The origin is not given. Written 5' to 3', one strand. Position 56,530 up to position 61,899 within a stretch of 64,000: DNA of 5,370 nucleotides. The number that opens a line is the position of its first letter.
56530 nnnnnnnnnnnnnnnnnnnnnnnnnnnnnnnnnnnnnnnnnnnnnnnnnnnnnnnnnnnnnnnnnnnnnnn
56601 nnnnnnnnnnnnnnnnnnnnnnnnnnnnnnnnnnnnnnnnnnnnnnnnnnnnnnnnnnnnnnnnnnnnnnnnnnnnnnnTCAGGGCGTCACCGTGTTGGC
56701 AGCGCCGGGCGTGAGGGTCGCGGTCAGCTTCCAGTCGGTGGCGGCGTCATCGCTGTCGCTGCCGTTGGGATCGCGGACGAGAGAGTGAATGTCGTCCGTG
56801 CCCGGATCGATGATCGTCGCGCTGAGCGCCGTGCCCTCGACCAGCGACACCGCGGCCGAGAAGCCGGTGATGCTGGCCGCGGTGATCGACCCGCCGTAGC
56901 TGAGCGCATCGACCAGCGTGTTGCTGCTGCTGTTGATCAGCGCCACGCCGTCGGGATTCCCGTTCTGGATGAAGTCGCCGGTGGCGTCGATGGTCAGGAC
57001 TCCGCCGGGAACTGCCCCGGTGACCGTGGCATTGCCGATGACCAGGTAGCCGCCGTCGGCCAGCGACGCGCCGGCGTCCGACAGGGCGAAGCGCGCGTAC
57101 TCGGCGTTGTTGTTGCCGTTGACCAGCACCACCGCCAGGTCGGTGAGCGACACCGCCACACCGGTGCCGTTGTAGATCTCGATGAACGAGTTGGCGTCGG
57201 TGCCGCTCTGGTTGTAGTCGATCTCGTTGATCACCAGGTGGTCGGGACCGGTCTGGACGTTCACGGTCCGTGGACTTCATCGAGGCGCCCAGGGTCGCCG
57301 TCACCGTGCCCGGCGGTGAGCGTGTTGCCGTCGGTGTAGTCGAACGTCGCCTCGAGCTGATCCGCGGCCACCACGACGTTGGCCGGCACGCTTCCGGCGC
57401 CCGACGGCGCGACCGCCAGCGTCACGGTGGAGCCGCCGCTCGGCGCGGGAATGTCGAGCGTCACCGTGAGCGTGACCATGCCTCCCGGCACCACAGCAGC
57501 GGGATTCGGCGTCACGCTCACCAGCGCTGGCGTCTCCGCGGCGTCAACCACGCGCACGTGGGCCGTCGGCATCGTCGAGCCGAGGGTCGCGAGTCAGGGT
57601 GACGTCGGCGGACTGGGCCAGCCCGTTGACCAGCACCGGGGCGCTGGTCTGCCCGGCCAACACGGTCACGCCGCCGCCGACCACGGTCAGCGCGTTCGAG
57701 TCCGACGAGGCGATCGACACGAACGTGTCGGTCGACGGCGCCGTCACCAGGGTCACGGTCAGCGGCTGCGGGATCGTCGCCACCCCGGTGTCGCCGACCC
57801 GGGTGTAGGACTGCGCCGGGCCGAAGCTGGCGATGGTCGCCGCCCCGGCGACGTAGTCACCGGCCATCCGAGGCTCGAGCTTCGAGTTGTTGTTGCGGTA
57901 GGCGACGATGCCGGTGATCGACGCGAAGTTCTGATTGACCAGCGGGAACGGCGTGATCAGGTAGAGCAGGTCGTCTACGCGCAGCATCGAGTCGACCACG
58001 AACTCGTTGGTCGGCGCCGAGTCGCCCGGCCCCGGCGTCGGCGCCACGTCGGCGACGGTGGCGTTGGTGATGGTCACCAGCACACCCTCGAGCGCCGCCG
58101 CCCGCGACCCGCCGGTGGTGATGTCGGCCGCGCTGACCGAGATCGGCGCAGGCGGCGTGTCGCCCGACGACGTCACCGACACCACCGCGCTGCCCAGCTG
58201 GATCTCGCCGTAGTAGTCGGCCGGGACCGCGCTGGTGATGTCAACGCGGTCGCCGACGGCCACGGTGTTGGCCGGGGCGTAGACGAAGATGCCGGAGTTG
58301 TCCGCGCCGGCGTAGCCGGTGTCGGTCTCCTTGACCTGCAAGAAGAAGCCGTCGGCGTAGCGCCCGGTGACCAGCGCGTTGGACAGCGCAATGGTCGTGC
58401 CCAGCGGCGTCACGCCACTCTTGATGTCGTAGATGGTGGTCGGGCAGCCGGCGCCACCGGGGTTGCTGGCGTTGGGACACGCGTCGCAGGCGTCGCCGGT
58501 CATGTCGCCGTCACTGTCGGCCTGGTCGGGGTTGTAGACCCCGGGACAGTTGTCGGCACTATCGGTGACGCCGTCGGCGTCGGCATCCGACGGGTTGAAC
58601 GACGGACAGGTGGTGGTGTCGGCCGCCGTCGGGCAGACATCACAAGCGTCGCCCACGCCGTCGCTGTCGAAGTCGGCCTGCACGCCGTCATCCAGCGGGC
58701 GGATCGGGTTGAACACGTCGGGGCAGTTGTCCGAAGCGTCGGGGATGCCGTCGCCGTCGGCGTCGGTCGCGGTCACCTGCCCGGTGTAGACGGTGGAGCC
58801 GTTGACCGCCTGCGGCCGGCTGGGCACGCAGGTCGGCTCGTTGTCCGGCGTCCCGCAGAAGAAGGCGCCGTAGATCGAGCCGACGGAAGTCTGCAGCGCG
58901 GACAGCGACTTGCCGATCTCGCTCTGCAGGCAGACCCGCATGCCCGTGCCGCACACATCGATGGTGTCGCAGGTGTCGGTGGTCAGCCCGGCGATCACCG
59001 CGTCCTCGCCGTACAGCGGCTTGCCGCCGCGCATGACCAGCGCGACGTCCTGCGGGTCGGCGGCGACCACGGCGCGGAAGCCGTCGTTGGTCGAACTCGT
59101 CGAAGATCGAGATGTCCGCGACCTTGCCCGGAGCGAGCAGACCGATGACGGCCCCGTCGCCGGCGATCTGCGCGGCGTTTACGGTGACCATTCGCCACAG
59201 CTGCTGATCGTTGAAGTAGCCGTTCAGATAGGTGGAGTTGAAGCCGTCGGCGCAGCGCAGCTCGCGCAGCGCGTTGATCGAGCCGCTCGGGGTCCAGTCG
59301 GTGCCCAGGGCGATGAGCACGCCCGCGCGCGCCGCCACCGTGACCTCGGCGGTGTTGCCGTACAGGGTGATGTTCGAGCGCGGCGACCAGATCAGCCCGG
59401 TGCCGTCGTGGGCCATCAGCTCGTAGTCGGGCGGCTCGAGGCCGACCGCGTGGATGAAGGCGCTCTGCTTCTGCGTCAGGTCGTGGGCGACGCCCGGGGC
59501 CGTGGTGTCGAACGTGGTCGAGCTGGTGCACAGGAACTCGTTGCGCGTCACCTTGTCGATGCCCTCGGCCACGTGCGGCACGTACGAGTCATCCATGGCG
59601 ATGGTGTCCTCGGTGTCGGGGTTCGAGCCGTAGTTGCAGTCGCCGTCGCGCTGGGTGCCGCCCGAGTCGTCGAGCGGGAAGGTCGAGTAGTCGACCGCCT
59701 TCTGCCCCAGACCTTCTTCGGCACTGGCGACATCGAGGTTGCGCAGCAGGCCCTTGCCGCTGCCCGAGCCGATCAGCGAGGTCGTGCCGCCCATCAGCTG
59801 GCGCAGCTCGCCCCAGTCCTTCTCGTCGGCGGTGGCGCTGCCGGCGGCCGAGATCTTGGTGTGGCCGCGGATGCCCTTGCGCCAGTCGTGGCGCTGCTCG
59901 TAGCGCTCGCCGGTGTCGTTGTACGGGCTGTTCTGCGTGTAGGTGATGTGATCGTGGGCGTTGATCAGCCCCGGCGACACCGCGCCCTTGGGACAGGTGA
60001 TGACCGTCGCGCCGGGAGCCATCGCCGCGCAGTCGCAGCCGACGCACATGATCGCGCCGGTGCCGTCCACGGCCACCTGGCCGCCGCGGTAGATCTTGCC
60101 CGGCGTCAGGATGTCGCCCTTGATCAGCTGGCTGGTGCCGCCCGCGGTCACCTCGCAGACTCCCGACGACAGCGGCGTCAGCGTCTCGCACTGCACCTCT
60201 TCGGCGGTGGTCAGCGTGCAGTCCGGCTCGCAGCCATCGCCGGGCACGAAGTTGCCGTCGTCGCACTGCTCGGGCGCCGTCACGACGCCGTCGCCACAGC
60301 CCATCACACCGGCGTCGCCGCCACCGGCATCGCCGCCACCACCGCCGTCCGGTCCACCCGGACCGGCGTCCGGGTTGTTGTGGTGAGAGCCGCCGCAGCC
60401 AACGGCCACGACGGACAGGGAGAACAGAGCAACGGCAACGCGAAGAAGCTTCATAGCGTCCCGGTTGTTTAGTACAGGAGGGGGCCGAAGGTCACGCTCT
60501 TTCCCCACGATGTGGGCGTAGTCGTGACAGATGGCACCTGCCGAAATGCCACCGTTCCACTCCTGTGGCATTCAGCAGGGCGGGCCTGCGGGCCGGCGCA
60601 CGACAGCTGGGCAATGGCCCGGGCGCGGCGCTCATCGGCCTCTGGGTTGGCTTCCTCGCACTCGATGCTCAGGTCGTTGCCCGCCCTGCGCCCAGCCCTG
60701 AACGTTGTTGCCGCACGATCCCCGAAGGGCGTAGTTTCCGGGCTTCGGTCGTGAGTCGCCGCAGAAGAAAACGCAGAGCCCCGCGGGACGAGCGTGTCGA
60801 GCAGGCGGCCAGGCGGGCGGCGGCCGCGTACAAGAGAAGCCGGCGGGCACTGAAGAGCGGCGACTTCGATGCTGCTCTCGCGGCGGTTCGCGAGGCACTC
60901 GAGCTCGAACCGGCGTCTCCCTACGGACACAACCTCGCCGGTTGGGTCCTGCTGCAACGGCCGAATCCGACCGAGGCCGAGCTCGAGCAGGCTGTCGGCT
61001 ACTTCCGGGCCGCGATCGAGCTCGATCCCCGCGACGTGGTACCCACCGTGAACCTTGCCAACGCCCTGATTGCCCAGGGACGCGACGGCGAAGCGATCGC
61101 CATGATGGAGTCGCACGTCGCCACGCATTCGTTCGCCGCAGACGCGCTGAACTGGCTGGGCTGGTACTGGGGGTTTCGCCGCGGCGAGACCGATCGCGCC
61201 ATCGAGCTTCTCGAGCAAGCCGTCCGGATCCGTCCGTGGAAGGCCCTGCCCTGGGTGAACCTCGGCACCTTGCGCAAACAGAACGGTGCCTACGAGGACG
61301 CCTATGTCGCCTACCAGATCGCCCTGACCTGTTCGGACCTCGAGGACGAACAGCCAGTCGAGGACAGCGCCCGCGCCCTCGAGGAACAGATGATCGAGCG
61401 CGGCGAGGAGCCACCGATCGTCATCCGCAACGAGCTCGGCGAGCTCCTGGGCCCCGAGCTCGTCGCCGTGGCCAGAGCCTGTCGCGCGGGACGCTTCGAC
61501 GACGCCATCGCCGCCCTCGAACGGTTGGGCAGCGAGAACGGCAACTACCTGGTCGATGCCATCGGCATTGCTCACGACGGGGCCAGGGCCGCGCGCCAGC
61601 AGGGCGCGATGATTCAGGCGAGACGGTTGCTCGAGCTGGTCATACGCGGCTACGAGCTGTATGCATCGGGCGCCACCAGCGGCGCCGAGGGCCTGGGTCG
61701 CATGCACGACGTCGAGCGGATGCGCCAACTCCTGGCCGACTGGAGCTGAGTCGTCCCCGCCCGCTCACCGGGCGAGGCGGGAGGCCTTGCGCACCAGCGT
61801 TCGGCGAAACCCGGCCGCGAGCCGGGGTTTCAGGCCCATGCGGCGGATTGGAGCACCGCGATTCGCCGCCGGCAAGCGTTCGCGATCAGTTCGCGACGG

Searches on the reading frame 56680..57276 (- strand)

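Call 25: search_protein_families(library=pfam, proteins=[window:56680-57276:-], max_evalue=0.001)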
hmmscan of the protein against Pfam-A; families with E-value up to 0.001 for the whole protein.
window:56680-57276:- (198 aa): 1 family
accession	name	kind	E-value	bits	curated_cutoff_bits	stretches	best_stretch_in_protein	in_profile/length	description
PF00932.25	LTD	-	4.8e-13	49.9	34.3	1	11-128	5-108/109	Lamin Tail Domain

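Call 73: search_protein_families(library=ncbifam, proteins=[window:56680-57276:-], max_evalue=0.01)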
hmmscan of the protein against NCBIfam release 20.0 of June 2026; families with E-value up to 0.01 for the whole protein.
window:56680-57276:- (198 aa): 0 families

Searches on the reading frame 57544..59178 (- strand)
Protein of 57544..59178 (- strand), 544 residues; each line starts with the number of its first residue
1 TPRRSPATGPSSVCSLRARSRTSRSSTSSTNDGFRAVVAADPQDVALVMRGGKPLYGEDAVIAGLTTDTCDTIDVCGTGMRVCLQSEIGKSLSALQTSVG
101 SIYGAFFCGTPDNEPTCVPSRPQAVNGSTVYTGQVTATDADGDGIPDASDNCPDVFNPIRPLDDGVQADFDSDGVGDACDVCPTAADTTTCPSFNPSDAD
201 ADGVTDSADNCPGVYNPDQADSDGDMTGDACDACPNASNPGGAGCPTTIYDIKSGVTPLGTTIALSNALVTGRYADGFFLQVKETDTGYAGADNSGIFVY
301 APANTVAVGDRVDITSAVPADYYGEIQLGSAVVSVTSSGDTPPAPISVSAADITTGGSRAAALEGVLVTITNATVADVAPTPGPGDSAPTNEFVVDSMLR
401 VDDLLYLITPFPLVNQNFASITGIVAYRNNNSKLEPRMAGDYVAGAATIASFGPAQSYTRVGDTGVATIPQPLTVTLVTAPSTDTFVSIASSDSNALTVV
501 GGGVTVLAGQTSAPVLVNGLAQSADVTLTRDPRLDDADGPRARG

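Call 25: search_protein_families(library=pfam, proteins=[window:57544-59178:-], max_evalue=0.001)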
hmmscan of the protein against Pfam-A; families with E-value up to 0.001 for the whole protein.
window:57544-59178:- (544 aa): 1 family
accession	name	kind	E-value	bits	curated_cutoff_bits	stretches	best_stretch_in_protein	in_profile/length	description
PF02412.23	TSP_3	-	2.6e-14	53.1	25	2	138-158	14-34/36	Thrombospondin type 3 repeat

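Call 73: search_protein_families(library=ncbifam, proteins=[window:57544-59178:-], max_evalue=0.01)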
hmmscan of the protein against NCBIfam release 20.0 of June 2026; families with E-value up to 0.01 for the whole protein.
window:57544-59178:- (544 aa): 3 families
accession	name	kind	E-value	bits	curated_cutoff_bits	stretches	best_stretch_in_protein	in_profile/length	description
NF047638.1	throspo3_MtsC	equivalog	3.7e-18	65.6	350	2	197-240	65-108/428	cell-cell cohesion MYXO-CTERM protein MtsC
NF045500.1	Omp28_seleno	equivalog_domain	1.1e-16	61.2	200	2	197-237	273-313/377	Omp28-related selenoprotein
NF033681.1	ExeM_NucH_DNase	subfamily_domain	3.4e-10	39.4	300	1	268-375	3-114/546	ExeM/NucH family extracellular endonuclease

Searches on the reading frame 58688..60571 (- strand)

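Call 25: search_protein_families(library=pfam, proteins=[window:58688-60571:-], max_evalue=0.001)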
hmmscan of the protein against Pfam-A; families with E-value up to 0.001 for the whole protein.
window:58688-60571:- (627 aa): 3 families
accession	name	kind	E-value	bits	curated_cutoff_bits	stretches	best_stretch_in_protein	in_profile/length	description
PF01979.26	Amidohydro_1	-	1.1e-10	41.7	25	1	341-492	164-320/345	Amidohydrolase family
PF07969.17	Amidohydro_3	-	1e-06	29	29.7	1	408-492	357-447/472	Amidohydrolase family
PF13948.11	DUF4215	-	1.7e-05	25.4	27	1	92-118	21-46/47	Domain of unknown function (DUF4215)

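Call 73: search_protein_families(library=ncbifam, proteins=[window:58688-60571:-], max_evalue=0.01)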
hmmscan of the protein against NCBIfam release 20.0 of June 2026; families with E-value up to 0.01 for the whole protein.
window:58688-60571:- (627 aa): 23 families
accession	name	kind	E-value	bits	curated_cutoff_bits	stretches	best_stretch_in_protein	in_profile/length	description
NF006549.0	PRK09045.1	equivalog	2e-14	53.1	540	1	367-491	252-379/444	TRZ/ATZ family hydrolase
NF005557.0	PRK07228.1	equivalog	2e-12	46.6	522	1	365-501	246-385/445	5'-deoxyadenosine deaminase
NF006055.0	PRK08203.1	equivalog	2.1e-12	46.3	532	1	370-491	269-391/455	8-oxoguanine deaminase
TIGR02967.1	guan_deamin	equivalog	1.2e-11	44.3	375.4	1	363-495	234-365/401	guanine deaminase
NF006679.0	PRK09228.1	subfamily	1.4e-11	43.8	351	1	362-493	258-388/433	guanine deaminase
NF005540.0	PRK07203.1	equivalog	3e-11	42.6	444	1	328-491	219-378/444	putative aminohydrolase SsnA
TIGR02232.1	myxo_disulf_rpt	repeat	1.1e-10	41.1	20.8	1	92-120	4-32/38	cysteine-rich acidic repeat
TIGR01224.1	hutI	equivalog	5.2e-10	38.7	298.15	1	371-498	236-359/377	imidazolonepropionase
NF006056.0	PRK08204.1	subfamily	9.1e-10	37.9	391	1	365-494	242-383/449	hypothetical protein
NF006252.0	PRK08393.1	equivalog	2.9e-09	36.4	617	1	371-491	242-363/424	N-ethylammeline chlorohydrolase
TIGR03314.1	Se_ssnA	subfamily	6.2e-09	35.2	455.5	1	361-491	247-377/441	putative selenium metabolism protein SsnA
NF009059.0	PRK12393.1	equivalog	9.8e-09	34.4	543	1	368-492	271-396/460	amidohydrolase family protein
NF006681.0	PRK09229.1-2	equivalog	1.9e-08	33.5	362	1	366-493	263-389/451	formimidoylglutamate deiminase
NF006269.1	PRK08418.1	equivalog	5.3e-08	32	320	1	363-492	249-376/408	aminofutalosine deaminase family hydrolase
NF005552.0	PRK07213.1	equivalog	1.6e-07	30.5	294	1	350-483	216-342/382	chlorohydrolase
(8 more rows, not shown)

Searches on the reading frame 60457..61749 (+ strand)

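Call 25: search_protein_families(library=pfam, proteins=[window:60457-61749:+], max_evalue=0.001)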
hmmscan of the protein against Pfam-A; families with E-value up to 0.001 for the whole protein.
window:60457-61749:+ (430 aa): 11 families
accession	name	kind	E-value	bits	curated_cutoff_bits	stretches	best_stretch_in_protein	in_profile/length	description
PF14559.12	TPR_19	-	6.2e-17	62.1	25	1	176-220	7-51/68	Tetratricopeptide repeat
PF00515.34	TPR_1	-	6.5e-15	54.7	27.8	0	266-290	4-28/34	Tetratricopeptide repeat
PF13414.12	TPR_11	-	1.2e-13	51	26.8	0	240-277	5-42/42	TPR repeat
PF07719.23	TPR_2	-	1.5e-13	50.1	27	0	121-153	1-33/34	Tetratricopeptide repeat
PF13432.12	TPR_16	-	5.9e-11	43.1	32.7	2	125-177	1-52/65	Tetratricopeptide repeat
PF13176.12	TPR_7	-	3.3e-10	39.6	27.9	0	198-222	3-27/36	Tetratricopeptide repeat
PF13181.12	TPR_8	-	6.2e-10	38.9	25.7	0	131-153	11-33/34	Tetratricopeptide repeat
PF13428.12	TPR_14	-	6.4e-10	39.2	23.5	0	240-271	12-43/44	Tetratricopeptide repeat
PF13431.12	TPR_17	-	1.3e-09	38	24.4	0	182-214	1-33/34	Tetratricopeptide repeat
PF23914.1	TPR_CcmH_CycH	-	8.9e-07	29.3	42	1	158-255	48-147/158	Cytochrome c-type biogenesis protein H TPR domain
PF13424.12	TPR_12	-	3.5e-05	24.3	30.1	0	198-259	7-75/77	Tetratricopeptide repeat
